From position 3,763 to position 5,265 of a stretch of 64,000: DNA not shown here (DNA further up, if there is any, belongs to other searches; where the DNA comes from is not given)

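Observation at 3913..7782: Complete nucleotide-heptose pathway with a fused HddC-GmhB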

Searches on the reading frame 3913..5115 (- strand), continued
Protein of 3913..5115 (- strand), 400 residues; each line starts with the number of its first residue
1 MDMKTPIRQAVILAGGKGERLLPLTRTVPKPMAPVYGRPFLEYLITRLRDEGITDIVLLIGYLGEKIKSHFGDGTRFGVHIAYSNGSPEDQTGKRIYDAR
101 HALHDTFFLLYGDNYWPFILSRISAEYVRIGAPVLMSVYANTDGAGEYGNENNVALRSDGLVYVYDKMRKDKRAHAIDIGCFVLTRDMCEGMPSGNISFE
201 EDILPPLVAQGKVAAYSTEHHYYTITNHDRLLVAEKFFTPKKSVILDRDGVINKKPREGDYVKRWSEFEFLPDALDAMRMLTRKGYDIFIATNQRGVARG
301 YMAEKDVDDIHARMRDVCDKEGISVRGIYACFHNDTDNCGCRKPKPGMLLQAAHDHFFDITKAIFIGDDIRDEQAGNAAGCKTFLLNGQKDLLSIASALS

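Call 10: find_homologous_proteins(query=window:3913-5115:-, max_evalue=1e-10)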
Query window:3913-5115:- (400 aa): 6479 proteins with E <= 1e-10 among 8000 candidates; the best 120 are listed.
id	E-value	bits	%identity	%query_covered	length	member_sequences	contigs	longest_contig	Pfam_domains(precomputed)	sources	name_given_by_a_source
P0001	5.5e-274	926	100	100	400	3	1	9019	PF00483.30,PF13419.13,PF00702.33,PF08645.18,PF13242.13,PF12804.14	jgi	-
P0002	1.3e-140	487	54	99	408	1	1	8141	PF00483.30,PF13419.13,PF00702.33,PF08645.18,PF13242.13,PF12804.14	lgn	-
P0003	1.3e-139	484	55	98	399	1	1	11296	PF00483.30,PF13419.13,PF00702.33,PF08645.18,PF13242.13,PF12804.14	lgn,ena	-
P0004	3.0e-138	479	54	99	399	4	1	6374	PF00483.30,PF13419.13,PF00702.33,PF08645.18,PF13242.13,PF12804.14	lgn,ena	-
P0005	4.3e-138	479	54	96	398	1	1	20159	PF00483.30,PF13419.13,PF00702.33,PF08645.18,PF13242.13,PF12804.14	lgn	-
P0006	1.5e-137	477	54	98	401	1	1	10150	PF00483.30,PF13419.13,PF00702.33,PF08645.18,PF13242.13,PF12804.14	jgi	-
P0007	1.9e-137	477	55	98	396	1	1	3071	PF00483.30,PF13419.13,PF00702.33,PF08645.18,PF13242.13,PF12804.14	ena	-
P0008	2.0e-137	476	54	99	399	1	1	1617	PF00483.30,PF13419.13,PF00702.33,PF08645.18,PF13242.13,PF12804.14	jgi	jgi:histidinol-phosphate phosphatase family protein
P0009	9.8e-137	474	53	98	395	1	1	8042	PF00483.30,PF13419.13,PF00702.33,PF08645.18,PF13242.13,PF12804.14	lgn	-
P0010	1.5e-136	474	53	98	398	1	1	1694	PF00483.30,PF13419.13,PF00702.33,PF08645.18,PF13242.13,PF12804.14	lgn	-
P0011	1.7e-136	473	53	99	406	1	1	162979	PF00483.30,PF13419.13,PF00702.33,PF08645.18,PF13242.13,PF12804.14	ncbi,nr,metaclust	ncbi:MAG: hypothetical protein A2Z29_11630 [Chloroflexi bacterium RBG_16_56_11]|nr:MAG: hypothetical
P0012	1.8e-136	473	55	98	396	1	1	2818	PF00483.30,PF13419.13,PF00702.33,PF08645.18,PF13242.13,PF12804.14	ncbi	-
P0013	9.0e-136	471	52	98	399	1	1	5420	PF00483.30,PF13419.13,PF00702.33,PF08645.18,PF13242.13,PF12804.14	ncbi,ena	-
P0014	1.3e-135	471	54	98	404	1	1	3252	PF00483.30,PF13419.13,PF00702.33,PF08645.18,PF13242.13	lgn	-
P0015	1.5e-135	470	53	99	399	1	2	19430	PF00483.30,PF13419.13,PF00702.33,PF08645.18,PF13242.13,PF12804.14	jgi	-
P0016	1.8e-135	470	53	98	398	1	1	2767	PF00483.30,PF13419.13,PF00702.33,PF08645.18,PF13242.13,PF12804.14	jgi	jgi:D-glycero-D-manno-heptose 1,7-bisphosphate phosphatase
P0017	2.1e-135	470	53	99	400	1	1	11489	PF00483.30,PF13419.13,PF00702.33,PF08645.18,PF13242.13,PF12804.14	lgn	-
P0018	3.2e-135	469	54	98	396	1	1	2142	PF00483.30,PF13419.13,PF00702.33,PF08645.18,PF13242.13,PF12804.14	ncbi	-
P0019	3.5e-135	469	54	98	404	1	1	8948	PF00483.30,PF13419.13,PF00702.33,PF08645.18,PF13242.13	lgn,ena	-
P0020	3.6e-135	469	53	98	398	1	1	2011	PF00483.30,PF13419.13,PF00702.33,PF08645.18,PF13242.13,PF12804.14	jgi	jgi:histidinol-phosphate phosphatase family protein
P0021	5.8e-135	468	53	98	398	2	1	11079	PF00483.30,PF13419.13,PF00702.33,PF08645.18,PF13242.13,PF12804.14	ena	-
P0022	2.2e-134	466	52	99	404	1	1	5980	PF00483.30,PF13419.13,PF00702.33,PF08645.18,PF13242.13,PF12804.14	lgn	-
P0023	2.8e-134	466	52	98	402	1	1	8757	PF00483.30,PF13419.13,PF00702.33,PF08645.18,PF13242.13,PF12804.14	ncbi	-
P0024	6.1e-134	465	54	99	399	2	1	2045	PF00483.30,PF13419.13,PF00702.33,PF08645.18,PF13242.13,PF12804.14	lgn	-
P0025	3.4e-133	463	53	99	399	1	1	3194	PF00483.30,PF13419.13,PF00702.33,PF08645.18,PF13242.13,PF12804.14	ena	-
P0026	3.6e-133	462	54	99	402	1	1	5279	PF00483.30,PF13419.13,PF00702.33,PF08645.18,PF13242.13,PF12804.14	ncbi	-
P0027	4.3e-133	462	53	98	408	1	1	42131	PF00483.30,PF13419.13,PF00702.33,PF08645.18,PF13242.13,PF12804.14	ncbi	ncbi:HAD-IIIA family hydrolase [Chloroflexota bacterium]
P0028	4.7e-133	462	54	94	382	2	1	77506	PF00483.30,PF13419.13,PF00702.33,PF08645.18,PF13242.13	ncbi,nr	ncbi:MAG: HAD-IIIA family hydrolase [Chloroflexi bacterium]|nr:HAD-IIIA family hydrolase [Chloroflex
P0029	5.0e-133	462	53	98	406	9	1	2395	PF00483.30,PF13419.13,PF00702.33,PF08645.18,PF13242.13,PF12804.14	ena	-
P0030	5.5e-133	462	53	99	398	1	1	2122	PF00483.30,PF13419.13,PF00702.33,PF08645.18,PF13242.13,PF12804.14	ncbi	-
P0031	6.1e-133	462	53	99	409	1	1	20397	PF00483.30,PF13419.13,PF00702.33,PF08645.18,PF13242.13,PF12804.14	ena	-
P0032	7.6e-133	461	51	98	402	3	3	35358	PF00483.30,PF13419.13,PF00702.33,PF08645.18,PF13242.13,PF12804.14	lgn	-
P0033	8.1e-133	461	53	99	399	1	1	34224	PF00483.30,PF13419.13,PF00702.33,PF08645.18,PF13242.13,PF12804.14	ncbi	ncbi:D-glycero-beta-D-manno-heptose 1,7-bisphosphate 7-phosphatase [Chloroflexota bacterium]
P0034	1.6e-132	460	55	97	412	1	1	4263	PF00483.30,PF13419.13,PF00702.33,PF08645.18,PF13242.13,PF12804.14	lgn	-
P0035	2.8e-132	459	50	99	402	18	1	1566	PF00483.30,PF13419.13,PF00702.33,PF08645.18,PF13242.13,PF12804.14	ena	-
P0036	1.3e-131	457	52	98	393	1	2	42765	PF00483.30,PF13419.13,PF00702.33,PF08645.18,PF13242.13,PF12804.14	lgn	-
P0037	1.4e-131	457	53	99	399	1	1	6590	PF00483.30,PF13419.13,PF00702.33,PF08645.18,PF13242.13,PF12804.14,PF12710.14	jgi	jgi:histidinol-phosphate phosphatase family protein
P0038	1.4e-131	457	52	98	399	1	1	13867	PF00483.30,PF13419.13,PF00702.33,PF08645.18,PF13242.13,PF12804.14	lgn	-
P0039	1.5e-131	457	53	98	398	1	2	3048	PF00483.30,PF13419.13,PF00702.33,PF08645.18,PF13242.13,PF12804.14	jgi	jgi:histidinol-phosphate phosphatase family protein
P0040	1.6e-131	457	52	99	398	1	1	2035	PF00483.30,PF13419.13,PF00702.33,PF13242.13,PF12804.14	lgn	-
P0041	1.7e-131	457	53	99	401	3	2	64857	PF00483.30,PF13419.13,PF00702.33,PF08645.18,PF13242.13,PF12804.14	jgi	-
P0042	2.4e-131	456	52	98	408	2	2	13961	PF00483.30,PF13419.13,PF00702.33,PF08645.18,PF13242.13,PF12804.14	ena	-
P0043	2.8e-131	456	51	100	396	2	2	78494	PF00483.30,PF13419.13,PF00702.33,PF08645.18,PF13242.13,PF12804.14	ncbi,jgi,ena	-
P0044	3.0e-131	456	51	98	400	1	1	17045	PF00483.30,PF13419.13,PF00702.33,PF08645.18,PF13242.13,PF12804.14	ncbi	ncbi:MAG: HAD-IIIA family hydrolase [Patescibacteria group bacterium]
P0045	3.3e-131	456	51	98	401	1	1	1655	PF00483.30,PF13419.13,PF00702.33,PF08645.18,PF13242.13,PF12804.14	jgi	jgi:histidinol-phosphate phosphatase family protein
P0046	3.6e-131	456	52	98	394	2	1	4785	PF00483.30,PF13419.13,PF00702.33,PF08645.18,PF13242.13,PF12804.14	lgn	-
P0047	3.8e-131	456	52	98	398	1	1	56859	PF00483.30,PF13419.13,PF00702.33,PF08645.18,PF13242.13,PF12804.14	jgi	jgi:D-glycero-D-manno-heptose 1,7-bisphosphate phosphatase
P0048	5.1e-131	455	51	100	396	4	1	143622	PF00483.30,PF13419.13,PF00702.33,PF08645.18,PF13242.13,PF12804.14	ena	-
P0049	5.1e-131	455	53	99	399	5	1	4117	PF00483.30,PF13419.13,PF00702.33,PF08645.18,PF13242.13,PF12804.14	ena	-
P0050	5.2e-131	455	50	99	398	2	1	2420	PF00483.30,PF13419.13,PF00702.33,PF08645.18,PF13242.13,PF12804.14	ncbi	-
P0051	5.3e-131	455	52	99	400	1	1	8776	PF00483.30,PF13419.13,PF00702.33,PF08645.18,PF13242.13,PF12804.14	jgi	jgi:histidinol-phosphate phosphatase family protein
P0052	7.3e-131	455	51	98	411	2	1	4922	PF00483.30,PF13419.13,PF00702.33,PF08645.18,PF13242.13,PF12804.14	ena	-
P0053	1.1e-130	454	52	98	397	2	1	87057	PF00483.30,PF13419.13,PF00702.33,PF08645.18,PF13242.13,PF12804.14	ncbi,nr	ncbi:HAD-IIIA family hydrolase [Candidatus Falkowbacteria bacterium]|nr:HAD-IIIA family hydrolase [C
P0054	2.3e-130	453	52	98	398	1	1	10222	PF00483.30,PF13419.13,PF00702.33,PF08645.18,PF13242.13,PF12804.14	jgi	jgi:D-glycero-D-manno-heptose 1,7-bisphosphate phosphatase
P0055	3.4e-130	453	52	98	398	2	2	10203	PF00483.30,PF13419.13,PF00702.33,PF08645.18,PF13242.13,PF12804.14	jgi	-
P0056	3.6e-130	453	51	100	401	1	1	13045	PF00483.30,PF13419.13,PF00702.33,PF08645.18,PF13242.13,PF12804.14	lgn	-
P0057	4.0e-130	452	53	98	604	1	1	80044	PF00483.30,PF13419.13,PF00702.33,PF00485.25,PF08645.18,PF13242.13,PF12804.14,PF12710.14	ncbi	ncbi:HAD-IIIA family hydrolase [Chloroflexota bacterium]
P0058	4.4e-130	452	50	100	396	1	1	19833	PF00483.30,PF13419.13,PF00702.33,PF08645.18,PF13242.13,PF12804.14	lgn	-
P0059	5.7e-130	452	52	98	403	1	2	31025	PF00483.30,PF13419.13,PF00702.33,PF08645.18,PF13242.13,PF12804.14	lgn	-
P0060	5.8e-130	452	52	98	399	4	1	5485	PF00483.30,PF13419.13,PF00702.33,PF08645.18,PF13242.13,PF12804.14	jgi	-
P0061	6.4e-130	452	52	98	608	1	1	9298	PF00483.30,PF13419.13,PF00702.33,PF00485.25,PF08645.18,PF13242.13,PF12804.14,PF12710.14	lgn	-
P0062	1.4e-129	451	51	100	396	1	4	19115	PF00483.30,PF13419.13,PF00702.33,PF08645.18,PF13242.13,PF12804.14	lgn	-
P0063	2.9e-129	450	50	100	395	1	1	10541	PF00483.30,PF13419.13,PF13344.13,PF00702.33,PF08645.18,PF13242.13,PF12804.14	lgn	-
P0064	3.5e-129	449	51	98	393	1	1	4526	PF00483.30,PF13419.13,PF00702.33,PF08645.18,PF13242.13,PF12804.14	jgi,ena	-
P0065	5.3e-129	449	52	97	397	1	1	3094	PF00483.30,PF13419.13,PF13344.13,PF00702.33,PF08645.18,PF13242.13,PF12804.14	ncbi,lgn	-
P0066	5.8e-129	449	50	100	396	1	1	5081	PF00483.30,PF13419.13,PF00702.33,PF08645.18,PF13242.13,PF12804.14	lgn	-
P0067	7.9e-129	448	50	99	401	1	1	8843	PF00483.30,PF13419.13,PF00702.33,PF08645.18,PF13242.13,PF12804.14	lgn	-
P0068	1.1e-128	448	49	100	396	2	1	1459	PF00483.30,PF13419.13,PF00702.33,PF08645.18,PF13242.13,PF12804.14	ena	-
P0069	1.9e-128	447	50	100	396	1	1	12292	PF00483.30,PF13419.13,PF00702.33,PF08645.18,PF13242.13,PF12804.14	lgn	-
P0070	2.5e-128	447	50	100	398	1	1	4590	PF00483.30,PF13419.13,PF00702.33,PF08645.18,PF13242.13,PF12804.14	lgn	-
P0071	4.1e-128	446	50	98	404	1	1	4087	PF00483.30,PF13419.13,PF00702.33,PF08645.18,PF13242.13,PF12804.14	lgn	-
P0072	4.1e-128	446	50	99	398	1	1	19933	PF00483.30,PF13419.13,PF13344.13,PF00702.33,PF08645.18,PF13242.13,PF12804.14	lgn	-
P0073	4.8e-128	446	52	100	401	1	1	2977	PF00483.30,PF13419.13,PF00702.33,PF08645.18,PF13242.13,PF12804.14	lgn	-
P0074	6.0e-128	445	49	99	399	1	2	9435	PF00483.30,PF13419.13,PF00702.33,PF08645.18,PF13242.13,PF12804.14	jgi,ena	-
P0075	6.2e-128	445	51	99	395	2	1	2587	PF00483.30,PF13419.13,PF00702.33,PF08645.18,PF13242.13,PF12804.14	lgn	-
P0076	7.8e-128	445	50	98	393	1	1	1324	PF00483.30,PF13419.13,PF00702.33,PF08645.18,PF13242.13,PF12804.14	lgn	-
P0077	8.2e-128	445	49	98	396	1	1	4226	PF00483.30,PF13419.13,PF00702.33,PF08645.18,PF13242.13,PF12804.14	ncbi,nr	ncbi:HAD-IIIA family hydrolase, partial [Patescibacteria group bacterium]|nr:HAD-IIIA family hydrola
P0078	8.6e-128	445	50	98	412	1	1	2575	PF00483.30,PF13419.13,PF13344.13,PF00702.33,PF08645.18,PF13242.13,PF12804.14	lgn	-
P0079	8.9e-128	445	50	100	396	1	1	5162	PF00483.30,PF13419.13,PF00702.33,PF08645.18,PF13242.13,PF12804.14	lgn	-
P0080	9.3e-128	445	49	99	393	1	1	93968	PF00483.30,PF13419.13,PF00702.33,PF08645.18,PF13242.13,PF12804.14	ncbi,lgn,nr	ncbi:MAG: HAD-IIIA family hydrolase [Candidatus Parcubacteria bacterium]|nr:HAD-IIIA family hydrolas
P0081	1.6e-127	444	49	99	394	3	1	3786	PF00483.30,PF13419.13,PF00702.33,PF08645.18,PF13242.13,PF12804.14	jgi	-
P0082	1.7e-127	444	49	99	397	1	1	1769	PF00483.30,PF13419.13,PF00702.33,PF08645.18,PF13242.13,PF12804.14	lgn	-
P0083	1.8e-127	444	50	99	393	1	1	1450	PF00483.30,PF13419.13,PF00702.33,PF08645.18,PF13242.13,PF12804.14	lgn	-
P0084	1.8e-127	444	50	98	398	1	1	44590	PF00483.30,PF13419.13,PF00702.33,PF08645.18,PF13242.13,PF12804.14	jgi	jgi:D-glycero-D-manno-heptose 1,7-bisphosphate phosphatase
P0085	1.8e-127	444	49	98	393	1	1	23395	PF00483.30,PF13419.13,PF00702.33,PF08645.18,PF13242.13,PF12804.14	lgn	-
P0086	2.0e-127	444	49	98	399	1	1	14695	PF00483.30,PF13419.13,PF00702.33,PF08645.18,PF13242.13,PF12804.14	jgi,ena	-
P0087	2.1e-127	443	49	98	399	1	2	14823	PF00483.30,PF13419.13,PF00702.33,PF08645.18,PF13242.13,PF12804.14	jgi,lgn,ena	-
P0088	2.4e-127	443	51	99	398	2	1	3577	PF00483.30,PF13419.13,PF00702.33,PF08645.18,PF13242.13,PF12804.14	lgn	-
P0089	3.9e-127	443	50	98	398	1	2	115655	PF00483.30,PF13419.13,PF00702.33,PF08645.18,PF13242.13,PF12804.14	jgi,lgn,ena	-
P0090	5.8e-127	442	50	100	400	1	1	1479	PF00483.30,PF13419.13,PF00702.33,PF08645.18,PF13242.13,PF12804.14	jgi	jgi:histidinol-phosphate phosphatase family protein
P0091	8.2e-127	442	51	98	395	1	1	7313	PF00483.30,PF13419.13,PF00702.33,PF08645.18,PF13242.13,PF12804.14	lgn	-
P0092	8.4e-127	441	50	99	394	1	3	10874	PF00483.30,PF13419.13,PF00702.33,PF08645.18,PF13242.13,PF12804.14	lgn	-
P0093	9.0e-127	441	52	98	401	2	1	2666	PF00483.30,PF13419.13,PF00702.33,PF08645.18,PF13242.13,PF12804.14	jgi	-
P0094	9.8e-127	441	50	100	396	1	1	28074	PF00483.30,PF13419.13,PF13344.13,PF00702.33,PF08645.18,PF13242.13,PF12804.14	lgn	-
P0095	1.4e-126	441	50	99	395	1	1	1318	PF00483.30,PF13419.13,PF00702.33,PF08645.18,PF13242.13,PF12804.14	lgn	-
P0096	1.5e-126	441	50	97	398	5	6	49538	PF00483.30,PF13419.13,PF13344.13,PF00702.33,PF08645.18,PF13242.13,PF12804.14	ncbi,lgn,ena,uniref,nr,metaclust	ncbi:MAG: hypothetical protein A3J59_03390 [Candidatus Buchananbacteria bacterium RIFCSPHIGHO2_02_FU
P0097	4.2e-126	439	50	99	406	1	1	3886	PF00483.30,PF13419.13,PF00702.33,PF08645.18,PF13242.13,PF12804.14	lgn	-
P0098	4.6e-126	439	50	100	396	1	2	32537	PF00483.30,PF13419.13,PF00702.33,PF08645.18,PF13242.13,PF12804.14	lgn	-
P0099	4.7e-126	439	50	98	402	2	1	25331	PF00483.30,PF13419.13,PF00702.33,PF08645.18,PF13242.13,PF12804.14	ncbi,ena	-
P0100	4.9e-126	439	49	100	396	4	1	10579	PF00483.30,PF13419.13,PF00702.33,PF08645.18,PF13242.13,PF12804.14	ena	-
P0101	5.6e-126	439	52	95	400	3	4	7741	PF00483.30,PF13419.13,PF00702.33,PF08645.18,PF13242.13,PF12804.14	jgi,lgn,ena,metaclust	metaclust:\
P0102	6.1e-126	439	50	98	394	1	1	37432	PF00483.30,PF13419.13,PF00702.33,PF08645.18,PF13242.13,PF12804.14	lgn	-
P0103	6.9e-126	438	49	100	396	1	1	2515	PF00483.30,PF13419.13,PF00702.33,PF08645.18,PF13242.13,PF12804.14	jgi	-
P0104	1.5e-125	437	48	100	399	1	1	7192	PF00483.30,PF13419.13,PF00702.33,PF08645.18,PF13242.13,PF12804.14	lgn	-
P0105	1.6e-125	437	48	98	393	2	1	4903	PF00483.30,PF13419.13,PF00702.33,PF08645.18,PF13242.13,PF12804.14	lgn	-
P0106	1.6e-125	437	50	99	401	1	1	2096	PF00483.30,PF13419.13,PF00702.33,PF13242.13,PF12804.14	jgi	jgi:histidinol-phosphate phosphatase family protein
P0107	1.6e-125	437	50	98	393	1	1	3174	PF00483.30,PF13419.13,PF00702.33,PF08645.18,PF13242.13,PF12804.14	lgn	-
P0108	1.7e-125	437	49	99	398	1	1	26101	PF00483.30,PF13419.13,PF00702.33,PF08645.18,PF13242.13,PF12804.14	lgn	-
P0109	1.7e-125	437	50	98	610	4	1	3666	PF00483.30,PF13419.13,PF00702.33,PF00485.25,PF13238.13,PF08645.18,PF13242.13,PF12804.14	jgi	jgi:D-glycero-D-manno-heptose 1,7-bisphosphate phosphatase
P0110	1.8e-125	437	49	98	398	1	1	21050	PF00483.30,PF13419.13,PF00702.33,PF08645.18,PF13242.13,PF12804.14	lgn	-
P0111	1.9e-125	437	50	98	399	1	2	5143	PF00483.30,PF13419.13,PF00702.33,PF08645.18,PF13242.13,PF12804.14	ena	-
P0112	4.7e-125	436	51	98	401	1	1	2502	PF00483.30,PF13419.13,PF00702.33,PF08645.18,PF13242.13,PF12804.14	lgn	-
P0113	4.8e-125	436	49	98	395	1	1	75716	PF00483.30,PF13419.13,PF00702.33,PF08645.18,PF13242.13,PF12804.14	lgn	-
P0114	5.0e-125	436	52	98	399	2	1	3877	PF00483.30,PF13419.13,PF00702.33,PF08645.18,PF13242.13,PF12804.14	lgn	-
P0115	5.2e-125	436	48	97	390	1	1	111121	PF00483.30,PF13419.13,PF00702.33,PF08645.18,PF13242.13,PF12804.14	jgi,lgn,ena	-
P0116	5.4e-125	436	49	99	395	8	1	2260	PF00483.30,PF13419.13,PF00702.33,PF08645.18,PF13242.13,PF12804.14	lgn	-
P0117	6.3e-125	435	49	99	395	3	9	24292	PF00483.30,PF13419.13,PF00702.33,PF08645.18,PF13242.13,PF12804.14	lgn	-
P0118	6.7e-125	435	49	99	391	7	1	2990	PF00483.30,PF13419.13,PF00702.33,PF08645.18,PF13242.13,PF12804.14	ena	-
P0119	7.9e-125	435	50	98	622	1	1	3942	PF00483.30,PF13419.13,PF00702.33,PF00485.25,PF08645.18,PF13242.13,PF12804.14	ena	-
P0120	8.3e-125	435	49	98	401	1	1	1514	PF00483.30,PF13419.13,PF00702.33,PF08645.18,PF13242.13,PF12804.14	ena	-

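Call 19: find_encoding_contigs(protein=P0001, flank=10000, max_places=4)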
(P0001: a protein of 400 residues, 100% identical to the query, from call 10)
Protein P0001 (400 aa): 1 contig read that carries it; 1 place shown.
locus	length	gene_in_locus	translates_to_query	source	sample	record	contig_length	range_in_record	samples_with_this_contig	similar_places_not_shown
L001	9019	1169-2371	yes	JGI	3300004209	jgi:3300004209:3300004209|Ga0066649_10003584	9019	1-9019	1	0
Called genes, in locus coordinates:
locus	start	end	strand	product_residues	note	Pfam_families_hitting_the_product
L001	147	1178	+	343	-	PF01073:3Beta_HSD, PF01370:Epimerase, PF04321:RmlD_sub_bind, PF13460:NAD_binding_10 (weak), PF16363:GDP_Man_Dehyd, PF07993:NAD_binding_4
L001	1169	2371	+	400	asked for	PF00483:NTP_transferase, PF12804:NTP_transf_3, PF00702:Hydrolase, PF13419:HAD_2 (faint), PF08645:PNK3P, PF13242:Hydrolase_like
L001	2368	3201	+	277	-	PF01073:3Beta_HSD (faint), PF01370:Epimerase, PF13460:NAD_binding_10 (weak), PF16363:GDP_Man_Dehyd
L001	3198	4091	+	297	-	PF00535:Glycos_transf_2, PF13641:Glyco_tranf_2_3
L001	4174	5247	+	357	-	PF03102:NeuB, PF08666:SAF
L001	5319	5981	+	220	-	PF00702:Hydrolase, PF13419:HAD_2, PF13242:Hydrolase_like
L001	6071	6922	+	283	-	PF00106:adh_short, PF13561:adh_short_C2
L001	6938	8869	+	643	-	PF13292:DXP_synthase_N, PF00456:Transketolase_N, PF09364:XFP_N (weak), PF00676:E1_dh (weak), PF02779:Transket_pyr, PF02780:Transketolase_C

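Call 20: find_encoding_contigs(protein=P0011, flank=8000, max_places=3)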
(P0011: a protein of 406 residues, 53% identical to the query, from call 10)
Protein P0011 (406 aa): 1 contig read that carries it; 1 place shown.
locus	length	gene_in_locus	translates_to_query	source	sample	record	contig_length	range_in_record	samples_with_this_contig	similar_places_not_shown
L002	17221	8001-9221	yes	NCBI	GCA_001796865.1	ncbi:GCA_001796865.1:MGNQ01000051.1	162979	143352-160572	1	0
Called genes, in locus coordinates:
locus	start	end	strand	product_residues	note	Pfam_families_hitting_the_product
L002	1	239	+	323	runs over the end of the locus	PF00248:Aldo_ket_red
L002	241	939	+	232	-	PF00106:adh_short, PF13561:adh_short_C2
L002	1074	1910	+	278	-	PF01370:Epimerase, PF16363:GDP_Man_Dehyd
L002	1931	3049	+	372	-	PF01041:DegT_DnrJ_EryC1, PF00155:Aminotran_1_2 (weak), PF01212:Beta_elim_lyase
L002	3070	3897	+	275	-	PF01061:ABC2_membrane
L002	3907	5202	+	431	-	PF00005:ABC_tran, PF13304:AAA_21 (faint)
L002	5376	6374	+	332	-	PF00288:GHMP_kinases_N, PF08544:GHMP_kinases_C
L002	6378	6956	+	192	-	PF13580:SIS_2, PF01380:SIS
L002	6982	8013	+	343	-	PF01073:3Beta_HSD, PF01370:Epimerase, PF04321:RmlD_sub_bind, PF13460:NAD_binding_10 (faint), PF16363:GDP_Man_Dehyd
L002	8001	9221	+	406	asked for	PF00483:NTP_transferase, PF12804:NTP_transf_3 (weak), PF00702:Hydrolase, PF13419:HAD_2 (faint), PF08645:PNK3P, PF13242:Hydrolase_like (weak)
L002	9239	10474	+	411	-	PF08421:Methyltransf_13, PF13489:Methyltransf_23, PF08241:Methyltransf_11 (weak), PF08242:Methyltransf_12 (faint), PF08484:Methyltransf_14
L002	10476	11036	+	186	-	PF00908:dTDP_sugar_isom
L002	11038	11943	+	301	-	PF01073:3Beta_HSD, PF01370:Epimerase, PF04321:RmlD_sub_bind (weak), PF13460:NAD_binding_10 (weak), PF16363:GDP_Man_Dehyd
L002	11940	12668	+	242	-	PF04989:RMNT_CmcI, PF13578:Methyltransf_24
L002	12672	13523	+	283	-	PF01370:Epimerase, PF04321:RmlD_sub_bind, PF01073:3Beta_HSD, PF07993:NAD_binding_4, PF02719:Polysacc_synt_2, PF16363:GDP_Man_Dehyd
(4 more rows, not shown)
